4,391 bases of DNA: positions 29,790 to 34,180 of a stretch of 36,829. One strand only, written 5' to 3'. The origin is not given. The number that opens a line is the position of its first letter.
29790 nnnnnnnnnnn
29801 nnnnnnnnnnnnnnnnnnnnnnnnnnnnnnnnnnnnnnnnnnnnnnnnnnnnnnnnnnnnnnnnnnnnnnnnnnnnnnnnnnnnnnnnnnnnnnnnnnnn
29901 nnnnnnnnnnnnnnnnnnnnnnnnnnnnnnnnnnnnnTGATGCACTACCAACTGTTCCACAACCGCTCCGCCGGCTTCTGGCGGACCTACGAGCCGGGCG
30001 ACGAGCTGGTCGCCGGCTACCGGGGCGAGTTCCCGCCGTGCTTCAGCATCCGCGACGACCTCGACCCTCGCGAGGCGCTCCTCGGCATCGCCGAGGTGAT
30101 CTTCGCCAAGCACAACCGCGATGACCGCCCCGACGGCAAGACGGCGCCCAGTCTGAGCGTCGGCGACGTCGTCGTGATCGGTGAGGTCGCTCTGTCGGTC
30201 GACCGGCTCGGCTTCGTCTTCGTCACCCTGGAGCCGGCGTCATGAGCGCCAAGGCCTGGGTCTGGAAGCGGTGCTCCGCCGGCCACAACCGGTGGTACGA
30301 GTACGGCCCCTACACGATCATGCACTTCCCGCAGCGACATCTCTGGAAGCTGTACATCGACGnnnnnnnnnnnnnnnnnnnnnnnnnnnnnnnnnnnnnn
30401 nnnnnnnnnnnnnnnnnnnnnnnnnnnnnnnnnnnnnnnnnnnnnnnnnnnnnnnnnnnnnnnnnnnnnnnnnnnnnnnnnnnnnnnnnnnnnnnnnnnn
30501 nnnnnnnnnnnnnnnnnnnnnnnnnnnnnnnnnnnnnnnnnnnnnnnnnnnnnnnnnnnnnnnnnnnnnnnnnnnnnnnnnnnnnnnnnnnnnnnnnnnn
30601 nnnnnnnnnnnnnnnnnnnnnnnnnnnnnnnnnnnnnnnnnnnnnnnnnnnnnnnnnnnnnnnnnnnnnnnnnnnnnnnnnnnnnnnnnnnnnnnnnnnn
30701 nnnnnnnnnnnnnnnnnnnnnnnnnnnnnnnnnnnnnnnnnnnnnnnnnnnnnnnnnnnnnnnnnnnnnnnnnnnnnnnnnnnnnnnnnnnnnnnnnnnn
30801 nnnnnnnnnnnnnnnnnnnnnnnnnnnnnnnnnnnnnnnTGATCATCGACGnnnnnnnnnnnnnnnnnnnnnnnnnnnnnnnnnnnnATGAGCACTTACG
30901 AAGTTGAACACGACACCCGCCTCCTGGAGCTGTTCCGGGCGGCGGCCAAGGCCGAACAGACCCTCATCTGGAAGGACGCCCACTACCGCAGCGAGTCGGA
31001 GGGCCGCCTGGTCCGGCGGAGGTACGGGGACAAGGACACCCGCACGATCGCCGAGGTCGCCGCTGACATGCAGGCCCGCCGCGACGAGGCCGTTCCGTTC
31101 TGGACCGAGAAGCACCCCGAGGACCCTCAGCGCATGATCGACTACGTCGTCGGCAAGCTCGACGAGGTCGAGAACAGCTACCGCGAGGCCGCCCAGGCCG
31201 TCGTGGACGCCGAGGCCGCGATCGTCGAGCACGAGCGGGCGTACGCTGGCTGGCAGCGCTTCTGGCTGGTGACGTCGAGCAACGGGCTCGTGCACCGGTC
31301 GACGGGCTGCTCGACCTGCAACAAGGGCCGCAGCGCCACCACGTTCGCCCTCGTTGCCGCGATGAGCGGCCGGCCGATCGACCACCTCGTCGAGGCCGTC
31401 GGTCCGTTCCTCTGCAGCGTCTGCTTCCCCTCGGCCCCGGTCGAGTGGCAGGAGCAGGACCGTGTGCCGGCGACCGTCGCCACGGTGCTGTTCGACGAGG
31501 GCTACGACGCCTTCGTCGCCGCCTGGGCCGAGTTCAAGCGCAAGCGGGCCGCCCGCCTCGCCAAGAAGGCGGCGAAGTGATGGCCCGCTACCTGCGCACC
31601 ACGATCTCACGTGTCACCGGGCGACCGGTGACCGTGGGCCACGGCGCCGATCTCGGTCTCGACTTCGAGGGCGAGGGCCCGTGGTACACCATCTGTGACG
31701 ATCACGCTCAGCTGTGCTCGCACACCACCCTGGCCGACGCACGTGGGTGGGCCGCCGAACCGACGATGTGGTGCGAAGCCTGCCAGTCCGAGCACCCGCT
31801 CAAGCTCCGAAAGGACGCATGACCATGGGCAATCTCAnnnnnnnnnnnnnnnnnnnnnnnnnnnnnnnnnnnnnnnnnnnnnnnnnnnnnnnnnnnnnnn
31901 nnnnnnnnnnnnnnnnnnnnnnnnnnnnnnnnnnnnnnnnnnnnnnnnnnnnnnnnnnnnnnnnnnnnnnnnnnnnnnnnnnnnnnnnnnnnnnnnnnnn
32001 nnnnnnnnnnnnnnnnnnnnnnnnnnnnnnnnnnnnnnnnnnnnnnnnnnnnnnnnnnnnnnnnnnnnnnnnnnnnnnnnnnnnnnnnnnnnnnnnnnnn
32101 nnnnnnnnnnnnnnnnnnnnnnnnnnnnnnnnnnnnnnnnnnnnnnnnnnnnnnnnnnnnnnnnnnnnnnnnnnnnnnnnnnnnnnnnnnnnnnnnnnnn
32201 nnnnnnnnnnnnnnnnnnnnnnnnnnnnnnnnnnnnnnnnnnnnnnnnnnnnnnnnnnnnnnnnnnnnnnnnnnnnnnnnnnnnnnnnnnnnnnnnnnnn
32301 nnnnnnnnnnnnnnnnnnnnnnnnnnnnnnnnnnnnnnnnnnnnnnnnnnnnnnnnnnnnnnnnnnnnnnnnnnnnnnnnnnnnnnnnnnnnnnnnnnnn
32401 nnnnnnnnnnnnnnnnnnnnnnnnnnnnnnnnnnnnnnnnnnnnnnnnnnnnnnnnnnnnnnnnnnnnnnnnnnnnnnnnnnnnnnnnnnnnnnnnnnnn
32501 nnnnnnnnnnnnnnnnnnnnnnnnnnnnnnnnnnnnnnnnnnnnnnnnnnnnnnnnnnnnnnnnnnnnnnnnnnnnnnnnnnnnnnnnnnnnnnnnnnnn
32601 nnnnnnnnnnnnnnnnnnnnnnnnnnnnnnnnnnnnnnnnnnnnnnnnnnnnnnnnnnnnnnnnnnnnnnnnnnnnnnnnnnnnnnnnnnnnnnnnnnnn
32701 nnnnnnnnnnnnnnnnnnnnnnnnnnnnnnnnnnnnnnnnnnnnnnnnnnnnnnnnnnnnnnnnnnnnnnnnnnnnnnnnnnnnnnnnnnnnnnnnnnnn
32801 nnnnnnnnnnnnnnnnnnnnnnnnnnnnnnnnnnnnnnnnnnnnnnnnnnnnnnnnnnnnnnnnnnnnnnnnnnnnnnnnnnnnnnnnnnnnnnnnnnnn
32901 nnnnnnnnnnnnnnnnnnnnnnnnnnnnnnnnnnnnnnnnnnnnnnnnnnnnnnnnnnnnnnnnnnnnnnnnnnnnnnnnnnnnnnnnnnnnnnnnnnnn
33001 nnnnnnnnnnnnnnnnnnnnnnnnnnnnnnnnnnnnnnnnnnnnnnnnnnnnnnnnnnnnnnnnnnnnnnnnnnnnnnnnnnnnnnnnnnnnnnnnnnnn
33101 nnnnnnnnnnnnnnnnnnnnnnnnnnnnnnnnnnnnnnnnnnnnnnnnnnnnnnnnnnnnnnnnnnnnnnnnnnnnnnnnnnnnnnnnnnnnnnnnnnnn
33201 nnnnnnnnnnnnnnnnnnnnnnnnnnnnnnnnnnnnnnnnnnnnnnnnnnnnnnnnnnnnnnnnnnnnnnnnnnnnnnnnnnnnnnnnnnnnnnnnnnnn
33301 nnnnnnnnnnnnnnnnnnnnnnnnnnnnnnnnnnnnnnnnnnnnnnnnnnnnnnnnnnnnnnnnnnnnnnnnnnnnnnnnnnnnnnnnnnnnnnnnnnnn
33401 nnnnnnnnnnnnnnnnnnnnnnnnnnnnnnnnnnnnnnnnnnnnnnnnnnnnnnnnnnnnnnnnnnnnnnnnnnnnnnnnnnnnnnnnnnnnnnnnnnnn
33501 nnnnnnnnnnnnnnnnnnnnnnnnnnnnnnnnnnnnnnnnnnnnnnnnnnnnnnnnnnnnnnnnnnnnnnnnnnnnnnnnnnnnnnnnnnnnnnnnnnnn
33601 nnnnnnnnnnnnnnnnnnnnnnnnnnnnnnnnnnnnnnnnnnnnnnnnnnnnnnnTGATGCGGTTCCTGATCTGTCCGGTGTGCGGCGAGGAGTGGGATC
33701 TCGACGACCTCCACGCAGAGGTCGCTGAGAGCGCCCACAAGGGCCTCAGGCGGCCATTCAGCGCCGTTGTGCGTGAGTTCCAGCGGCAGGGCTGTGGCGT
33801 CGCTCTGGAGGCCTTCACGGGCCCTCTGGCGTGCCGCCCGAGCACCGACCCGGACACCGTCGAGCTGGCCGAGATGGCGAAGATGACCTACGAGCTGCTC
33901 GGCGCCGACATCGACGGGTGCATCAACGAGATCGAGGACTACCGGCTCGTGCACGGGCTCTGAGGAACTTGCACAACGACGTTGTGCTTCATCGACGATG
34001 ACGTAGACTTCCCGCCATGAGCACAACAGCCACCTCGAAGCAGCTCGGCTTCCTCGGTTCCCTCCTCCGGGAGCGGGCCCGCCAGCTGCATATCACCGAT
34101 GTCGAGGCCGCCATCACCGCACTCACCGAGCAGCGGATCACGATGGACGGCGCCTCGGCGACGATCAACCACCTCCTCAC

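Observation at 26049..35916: Five near-identical promoter cassettes, each fused to a leaderless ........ (MST) start, partition the accessory region into operons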

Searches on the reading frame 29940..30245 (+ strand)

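Call 50: search_protein_families(library=pfam, proteins=[window:29940-30245:+], max_evalue=0.01)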
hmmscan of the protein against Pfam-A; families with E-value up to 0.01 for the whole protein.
window:29940-30245:+ (101 aa): 0 families

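Call 74: search_protein_families(library=phrogs, proteins=[window:29940-30245:+], max_evalue=0.01)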
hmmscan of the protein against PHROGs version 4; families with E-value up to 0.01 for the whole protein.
window:29940-30245:+ (101 aa): 1 family
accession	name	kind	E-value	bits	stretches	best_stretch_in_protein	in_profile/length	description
phrog_34641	-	unknown function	0.0025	19.1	1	66-96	72-102/120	-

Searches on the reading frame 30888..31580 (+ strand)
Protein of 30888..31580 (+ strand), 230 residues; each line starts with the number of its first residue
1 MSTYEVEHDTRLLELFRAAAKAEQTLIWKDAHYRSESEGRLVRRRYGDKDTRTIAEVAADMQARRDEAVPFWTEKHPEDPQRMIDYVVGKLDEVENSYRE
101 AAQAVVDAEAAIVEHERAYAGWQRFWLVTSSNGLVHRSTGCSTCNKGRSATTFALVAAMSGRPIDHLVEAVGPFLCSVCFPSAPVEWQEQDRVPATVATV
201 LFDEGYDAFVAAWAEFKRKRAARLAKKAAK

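Call 12: search_protein_families(library=pfam, proteins=[window:30888-31580:+], max_evalue=0.01)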
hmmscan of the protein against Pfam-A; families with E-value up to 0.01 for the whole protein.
window:30888-31580:+ (230 aa): 0 families

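Call 16: search_protein_families(library=phrogs, proteins=[window:30888-31580:+], max_evalue=0.001)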
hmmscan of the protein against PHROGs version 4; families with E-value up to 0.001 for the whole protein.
window:30888-31580:+ (230 aa): 2 families
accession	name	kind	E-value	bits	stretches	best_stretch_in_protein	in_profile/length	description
phrog_2433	-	unknown function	3.4e-25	90.2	1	23-196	18-180/230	-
phrog_15500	-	unknown function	6.5e-18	66.2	1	89-228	25-157/257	-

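Call 23: find_homologous_proteins(query=window:30888-31580:+, max_evalue=0.001)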
Query window:30888-31580:+ (230 aa): 147 proteins with E <= 0.001 among 2949 candidates; the best 120 are listed.
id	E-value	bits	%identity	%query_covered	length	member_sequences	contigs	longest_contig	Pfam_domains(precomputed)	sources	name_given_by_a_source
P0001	1.1e-149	514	100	100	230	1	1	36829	-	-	-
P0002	1.3e-105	370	75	94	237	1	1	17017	-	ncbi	-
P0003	2.9e-88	313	64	94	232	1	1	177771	-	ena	-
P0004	2.6e-85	304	63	96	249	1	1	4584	-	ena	-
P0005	1.7e-71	258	57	99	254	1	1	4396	-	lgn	-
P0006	2.8e-68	248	57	93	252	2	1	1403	-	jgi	jgi:hypothetical protein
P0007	2.1e-67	245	57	93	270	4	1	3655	-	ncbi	-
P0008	1.1e-64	236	56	90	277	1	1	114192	-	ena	-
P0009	7.9e-64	233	57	90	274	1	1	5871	-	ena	-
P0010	7.1e-63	230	54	99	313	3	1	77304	-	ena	-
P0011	7.3e-62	227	54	99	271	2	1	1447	-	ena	-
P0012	1.1e-58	217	51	98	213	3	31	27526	-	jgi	jgi:hypothetical protein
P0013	4.2e-56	208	50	98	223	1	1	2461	-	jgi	jgi:hypothetical protein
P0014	6.3e-55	204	51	93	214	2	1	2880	-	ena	-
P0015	1.5e-54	203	48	94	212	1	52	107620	-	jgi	jgi:hypothetical protein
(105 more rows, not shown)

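Call 24: find_encoding_contigs(protein=P0002, flank=10000, max_places=3)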
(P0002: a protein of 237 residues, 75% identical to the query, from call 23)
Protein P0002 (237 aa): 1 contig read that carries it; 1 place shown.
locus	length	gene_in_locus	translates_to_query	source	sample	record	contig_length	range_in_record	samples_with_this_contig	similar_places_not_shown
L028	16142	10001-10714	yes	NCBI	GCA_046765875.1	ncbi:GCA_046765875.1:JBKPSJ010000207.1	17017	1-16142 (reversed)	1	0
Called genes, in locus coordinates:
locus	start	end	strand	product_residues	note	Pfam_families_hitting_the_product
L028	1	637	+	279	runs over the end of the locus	-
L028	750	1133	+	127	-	-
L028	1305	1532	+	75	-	-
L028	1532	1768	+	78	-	-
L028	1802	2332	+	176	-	-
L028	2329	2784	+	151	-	-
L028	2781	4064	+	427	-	-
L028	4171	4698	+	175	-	-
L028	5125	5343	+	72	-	-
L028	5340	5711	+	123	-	-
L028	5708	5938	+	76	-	-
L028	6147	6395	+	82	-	-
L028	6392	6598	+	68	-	-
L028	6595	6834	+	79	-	-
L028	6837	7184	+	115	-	-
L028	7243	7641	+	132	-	-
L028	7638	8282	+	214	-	-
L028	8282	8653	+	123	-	-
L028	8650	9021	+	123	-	-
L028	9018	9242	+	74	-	-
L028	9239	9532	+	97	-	-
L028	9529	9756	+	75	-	-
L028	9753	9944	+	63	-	-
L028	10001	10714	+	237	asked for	-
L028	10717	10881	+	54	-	-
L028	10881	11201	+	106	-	-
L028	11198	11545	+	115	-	-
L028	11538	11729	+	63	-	-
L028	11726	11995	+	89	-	-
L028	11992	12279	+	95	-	-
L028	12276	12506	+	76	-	-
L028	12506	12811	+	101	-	-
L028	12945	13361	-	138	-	-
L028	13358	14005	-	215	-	PF05239:PRC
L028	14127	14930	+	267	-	PF19474:DUF6011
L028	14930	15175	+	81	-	-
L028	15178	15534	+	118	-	-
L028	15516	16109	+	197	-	PF13518:HTH_28 (weak)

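Call 25: find_encoding_contigs(protein=P0003, flank=10000, max_places=3)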
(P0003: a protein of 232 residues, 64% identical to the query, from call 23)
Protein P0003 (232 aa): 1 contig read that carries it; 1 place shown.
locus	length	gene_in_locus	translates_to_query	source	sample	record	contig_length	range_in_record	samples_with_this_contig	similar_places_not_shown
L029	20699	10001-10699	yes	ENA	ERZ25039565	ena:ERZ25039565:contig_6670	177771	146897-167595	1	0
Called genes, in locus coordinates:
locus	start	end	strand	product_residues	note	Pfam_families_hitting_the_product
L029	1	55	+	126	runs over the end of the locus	-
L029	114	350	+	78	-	-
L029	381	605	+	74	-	-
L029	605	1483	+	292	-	-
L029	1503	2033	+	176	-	-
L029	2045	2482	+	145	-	-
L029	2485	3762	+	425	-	-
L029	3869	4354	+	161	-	-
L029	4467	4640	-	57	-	-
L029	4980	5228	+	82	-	-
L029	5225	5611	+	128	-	-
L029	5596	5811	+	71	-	-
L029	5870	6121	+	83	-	-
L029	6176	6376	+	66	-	-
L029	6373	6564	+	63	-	-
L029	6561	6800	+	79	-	-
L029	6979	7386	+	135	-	-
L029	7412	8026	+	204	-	-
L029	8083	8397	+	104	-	-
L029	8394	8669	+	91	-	-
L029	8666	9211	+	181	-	-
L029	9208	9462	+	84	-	-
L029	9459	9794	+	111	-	-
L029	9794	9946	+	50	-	-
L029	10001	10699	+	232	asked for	-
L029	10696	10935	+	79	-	-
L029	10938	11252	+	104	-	-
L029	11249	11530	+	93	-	-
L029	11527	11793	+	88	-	-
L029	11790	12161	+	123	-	-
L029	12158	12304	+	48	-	-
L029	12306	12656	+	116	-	-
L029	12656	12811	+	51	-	-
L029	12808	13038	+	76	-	-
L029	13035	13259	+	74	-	-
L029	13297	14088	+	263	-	PF19474:DUF6011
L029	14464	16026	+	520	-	PF00176:SNF2-rel_dom, PF00270:DEAD (faint), PF04851:ResIII (weak), PF00271:Helicase_C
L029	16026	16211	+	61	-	-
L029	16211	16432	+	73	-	-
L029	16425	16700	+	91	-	-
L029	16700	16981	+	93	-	-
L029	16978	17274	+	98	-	PF24043:DUF7352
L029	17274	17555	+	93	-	-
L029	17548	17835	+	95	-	-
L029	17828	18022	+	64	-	-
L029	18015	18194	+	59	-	-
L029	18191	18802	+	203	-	-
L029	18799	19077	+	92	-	-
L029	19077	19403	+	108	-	-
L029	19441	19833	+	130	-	-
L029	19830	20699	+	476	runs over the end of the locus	PF02518:HATPase_c (faint)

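Call 28: find_encoding_contigs(protein=P0008, flank=10000, max_places=2)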
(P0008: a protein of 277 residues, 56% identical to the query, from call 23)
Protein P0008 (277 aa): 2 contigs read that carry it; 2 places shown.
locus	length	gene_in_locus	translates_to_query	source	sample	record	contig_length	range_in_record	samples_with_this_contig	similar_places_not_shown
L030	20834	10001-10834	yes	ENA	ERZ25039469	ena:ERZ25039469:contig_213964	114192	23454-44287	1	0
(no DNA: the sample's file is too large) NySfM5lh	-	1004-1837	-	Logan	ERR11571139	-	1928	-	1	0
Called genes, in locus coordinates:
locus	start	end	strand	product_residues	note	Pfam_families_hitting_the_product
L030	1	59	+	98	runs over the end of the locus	-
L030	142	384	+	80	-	-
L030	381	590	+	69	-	-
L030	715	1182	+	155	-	PF19474:DUF6011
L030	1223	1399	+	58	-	-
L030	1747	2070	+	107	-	PF00176:SNF2-rel_dom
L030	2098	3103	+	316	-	PF00271:Helicase_C (faint)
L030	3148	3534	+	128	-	-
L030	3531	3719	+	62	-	-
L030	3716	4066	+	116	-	-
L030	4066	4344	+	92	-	-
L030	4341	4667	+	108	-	-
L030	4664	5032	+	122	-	-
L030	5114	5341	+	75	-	-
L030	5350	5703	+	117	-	-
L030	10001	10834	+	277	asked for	-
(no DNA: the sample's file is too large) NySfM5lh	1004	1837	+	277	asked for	-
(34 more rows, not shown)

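Call 29: find_encoding_contigs(protein=P0010, flank=10000, max_places=2)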
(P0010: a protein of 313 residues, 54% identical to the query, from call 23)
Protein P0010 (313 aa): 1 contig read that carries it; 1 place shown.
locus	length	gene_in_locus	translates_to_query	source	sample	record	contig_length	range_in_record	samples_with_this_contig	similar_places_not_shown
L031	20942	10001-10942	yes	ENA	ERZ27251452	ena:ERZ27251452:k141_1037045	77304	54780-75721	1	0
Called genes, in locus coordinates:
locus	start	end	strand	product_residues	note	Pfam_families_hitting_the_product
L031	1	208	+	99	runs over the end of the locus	-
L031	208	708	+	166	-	-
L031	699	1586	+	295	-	-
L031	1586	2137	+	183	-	-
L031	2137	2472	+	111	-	-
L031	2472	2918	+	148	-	-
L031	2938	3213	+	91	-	-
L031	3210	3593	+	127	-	-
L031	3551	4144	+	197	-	-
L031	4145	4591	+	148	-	-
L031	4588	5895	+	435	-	-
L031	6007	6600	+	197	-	-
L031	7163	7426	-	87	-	-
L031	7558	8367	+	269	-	PF19474:DUF6011 (weak)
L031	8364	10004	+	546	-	PF00176:SNF2-rel_dom, PF00270:DEAD, PF04851:ResIII (faint), PF00271:Helicase_C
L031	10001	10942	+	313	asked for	-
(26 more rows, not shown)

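Call 30: find_encoding_contigs(protein=P0015, flank=10000, max_places=2)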
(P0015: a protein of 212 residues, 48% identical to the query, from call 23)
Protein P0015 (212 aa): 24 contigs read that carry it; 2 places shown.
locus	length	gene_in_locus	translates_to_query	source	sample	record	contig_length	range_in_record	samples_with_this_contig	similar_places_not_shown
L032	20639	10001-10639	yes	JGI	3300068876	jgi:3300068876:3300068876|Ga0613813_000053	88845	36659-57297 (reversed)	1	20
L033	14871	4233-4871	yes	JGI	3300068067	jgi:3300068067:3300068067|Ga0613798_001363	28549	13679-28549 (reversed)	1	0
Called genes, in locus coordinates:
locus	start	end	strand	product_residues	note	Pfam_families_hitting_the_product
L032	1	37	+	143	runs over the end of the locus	-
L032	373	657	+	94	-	-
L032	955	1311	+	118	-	-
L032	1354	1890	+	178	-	-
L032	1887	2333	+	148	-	-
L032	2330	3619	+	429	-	-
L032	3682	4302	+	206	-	-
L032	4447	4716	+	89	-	-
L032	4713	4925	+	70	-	-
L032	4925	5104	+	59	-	-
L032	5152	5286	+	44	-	-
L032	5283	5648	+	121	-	PF00542:Ribosomal_L12 (weak)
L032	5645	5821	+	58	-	-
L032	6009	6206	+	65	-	-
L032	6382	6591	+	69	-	-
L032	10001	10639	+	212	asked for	-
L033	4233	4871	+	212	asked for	-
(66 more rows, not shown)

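Call 33: search_dna_similar(query=window:30888-31580:+, collection=phages, mode=protein, max_rows=20)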
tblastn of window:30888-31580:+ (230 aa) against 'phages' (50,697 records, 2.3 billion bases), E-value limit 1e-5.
Records with a match: 255; places in all: 255; records where one place covers at least 80% of the query: 0.
Best place of each record, by identity: <60% 255.
By first word of the organism name: Mycobacterium 235; Gordonia 14; Streptomyces 3; Rhodococcus 2; Mycolicibacterium 1.
By host as written in the record: Mycobacterium smegmatis mc2 155 173; Mycobacterium smegmatis mc#155 30; Gordonia terrae 3612 11; Mycobacterium smegmatis mc2155 9; - 7; Mycobacterium smegmatic mc2 155 4; Mycolicibacterium smegmatis MC2 155 3; Mycobacterium sp. 2; and 13 more.
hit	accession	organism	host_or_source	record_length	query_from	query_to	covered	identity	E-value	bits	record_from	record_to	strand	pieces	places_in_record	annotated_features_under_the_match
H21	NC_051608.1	Mycobacterium phage Ekdilam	Mycobacterium smegmatis mc2 155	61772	89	187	43%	45.0%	2e-7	57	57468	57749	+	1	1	83: hypothetical protein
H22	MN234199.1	Mycobacterium phage Ekdilam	Mycobacterium smegmatis mc2 155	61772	89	187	43%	45.0%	2e-7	57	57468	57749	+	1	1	83: hypothetical protein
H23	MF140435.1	Mycobacterium phage Wintermute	Mycobacterium smegmatis mc2 155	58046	115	195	35%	46.3%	9e-10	64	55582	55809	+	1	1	91: hypothetical protein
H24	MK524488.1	Mycobacterium phage Patt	Mycobacterium smegmatis mc#155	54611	115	195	35%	46.3%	1e-9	64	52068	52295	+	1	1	84: hypothetical protein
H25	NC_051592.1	Mycobacterium phage Patt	Mycobacterium smegmatis mc#155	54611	115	195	35%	46.3%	1e-9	64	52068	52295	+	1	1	84: hypothetical protein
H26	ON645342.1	Mycobacterium phage OmniCritical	Mycobacterium smegmatis mc2155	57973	115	195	35%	46.3%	1e-9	64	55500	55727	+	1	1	91: hypothetical protein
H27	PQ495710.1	Mycobacterium phage Yasnaya_Polyana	Mycobacterium smegmatis mc(2)155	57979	115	195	35%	46.3%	1e-9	64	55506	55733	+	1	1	hypothetical protein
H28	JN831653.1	Mycobacterium phage Fionnbharth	Mycobacterium smegmatis mc2 155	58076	115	195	35%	46.3%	1e-9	64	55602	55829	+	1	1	91: hypothetical protein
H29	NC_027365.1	Mycobacterium phage Fionnbharth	Mycobacterium smegmatis mc2 155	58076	115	195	35%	46.3%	1e-9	64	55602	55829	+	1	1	91: hypothetical protein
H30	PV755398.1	Mycobacterium phage Lebo14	Mycobacterium smegmatis mc#155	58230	115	195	35%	46.3%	1e-9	64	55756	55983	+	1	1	90: hypothetical protein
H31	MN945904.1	Mycobacterium phage Eponine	Mycobacterium smegmatis mc2 155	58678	115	195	35%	46.3%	1e-9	64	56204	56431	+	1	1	93: hypothetical protein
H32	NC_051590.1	Mycobacterium phage Eponine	Mycobacterium smegmatis mc2 155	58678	115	195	35%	46.3%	1e-9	64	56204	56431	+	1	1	93: hypothetical protein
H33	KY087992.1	Mycobacterium phage Mitti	Mycobacterium smegmatis mc2 155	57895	115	195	35%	46.3%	1e-9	64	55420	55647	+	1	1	hypothetical protein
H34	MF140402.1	Mycobacterium phage Chancellor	Mycobacterium smegmatis mc2 155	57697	115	195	35%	46.3%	1e-9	63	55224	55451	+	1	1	91: hypothetical protein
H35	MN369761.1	Mycobacterium phage Malthus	Mycobacterium smegmatis mc2155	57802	115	195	35%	46.3%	1e-9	63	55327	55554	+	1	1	92: hypothetical protein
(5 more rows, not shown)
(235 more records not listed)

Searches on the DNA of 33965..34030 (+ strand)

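Call 62: search_dna_similar(query=window:33965-34030:+, collection=phages, mode=distant, max_evalue=10, max_rows=25)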
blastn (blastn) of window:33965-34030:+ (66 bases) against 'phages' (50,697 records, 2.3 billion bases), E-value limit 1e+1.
Records with a match: 44; places in all: 44; records where one place covers at least 80% of the query: 0.
Best place of each record, by identity: 90-95% 36; 80-90% 8.
By first word of the organism name: Ralstonia 31; Rhizobium 8; Vibrio 3; Pantoea 1; Erwinia 1.
By host as written in the record: Ralstonia pseudosolanacearum 6; - 5; Ralstonia solanacearum 5; Ralstonia pseudosolanacearum I-31 (MT043) 5; Ralstonia pseudosolanacearum I-33 (MT061) 4; Ralstonia pseudosolanacearum I-15 (MT014) 4; Rhizobium leguminosarum biovar viciae VF39 2; Rhizobium leguminosarum 2; and 8 more.
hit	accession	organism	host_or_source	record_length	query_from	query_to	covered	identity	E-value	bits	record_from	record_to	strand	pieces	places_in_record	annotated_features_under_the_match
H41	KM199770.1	Rhizobium phage vB_RleM_P10VF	Rhizobium leguminosarum biovar viciae ...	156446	15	47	50%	84.8%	5e-1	38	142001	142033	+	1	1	hypothetical protein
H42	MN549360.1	Rhizobium phage RL38J1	Rhizobium leguminosarum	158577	15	47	50%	84.8%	5e-1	38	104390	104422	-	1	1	hypothetical protein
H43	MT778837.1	Rhizobium phage AF3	-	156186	15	47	50%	84.8%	5e-1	38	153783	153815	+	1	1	hypothetical protein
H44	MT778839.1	Rhizobium phage P9VFCI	-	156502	15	47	50%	84.8%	5e-1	38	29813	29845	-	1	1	hypothetical protein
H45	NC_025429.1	Rhizobium phage vB_RleM_P10VF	Rhizobium leguminosarum biovar viciae ...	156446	15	47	50%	84.8%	5e-1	38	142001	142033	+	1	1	hypothetical protein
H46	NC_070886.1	Rhizobium phage P9VFCI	-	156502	15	47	50%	84.8%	5e-1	38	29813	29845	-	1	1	hypothetical protein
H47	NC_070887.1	Rhizobium phage AF3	-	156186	15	47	50%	84.8%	5e-1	38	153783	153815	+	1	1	hypothetical protein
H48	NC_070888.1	Rhizobium phage RL38J1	Rhizobium leguminosarum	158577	15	47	50%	84.8%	5e-1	38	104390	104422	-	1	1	hypothetical protein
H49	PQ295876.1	Ralstonia phage YL1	Ralstonia pseudosolanacearum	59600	24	47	36%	91.7%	2e+0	36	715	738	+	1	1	hypothetical protein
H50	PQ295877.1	Ralstonia phage YL2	Ralstonia pseudosolanacearum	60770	24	47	36%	91.7%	2e+0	36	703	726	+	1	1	hypothetical protein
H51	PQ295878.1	Ralstonia phage YL3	Ralstonia pseudosolanacearum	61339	24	47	36%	91.7%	2e+0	36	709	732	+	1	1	hypothetical protein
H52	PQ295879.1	Ralstonia phage YL4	Ralstonia pseudosolanacearum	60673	24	47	36%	91.7%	2e+0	36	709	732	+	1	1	hypothetical protein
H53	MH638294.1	Ralstonia phage GP4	Ralstonia solanacearum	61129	24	47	36%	91.7%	2e+0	36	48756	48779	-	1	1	virion-associated phage protein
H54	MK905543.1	Vibrio phage USC-1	Vibrio alginolyticus USC-26001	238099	43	66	36%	91.7%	2e+0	36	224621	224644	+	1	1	hypothetical protein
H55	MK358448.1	Vibrio phage 5 TSL-2019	Vibrio alginolyticus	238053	43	66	36%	91.7%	2e+0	36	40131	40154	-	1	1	hypothetical protein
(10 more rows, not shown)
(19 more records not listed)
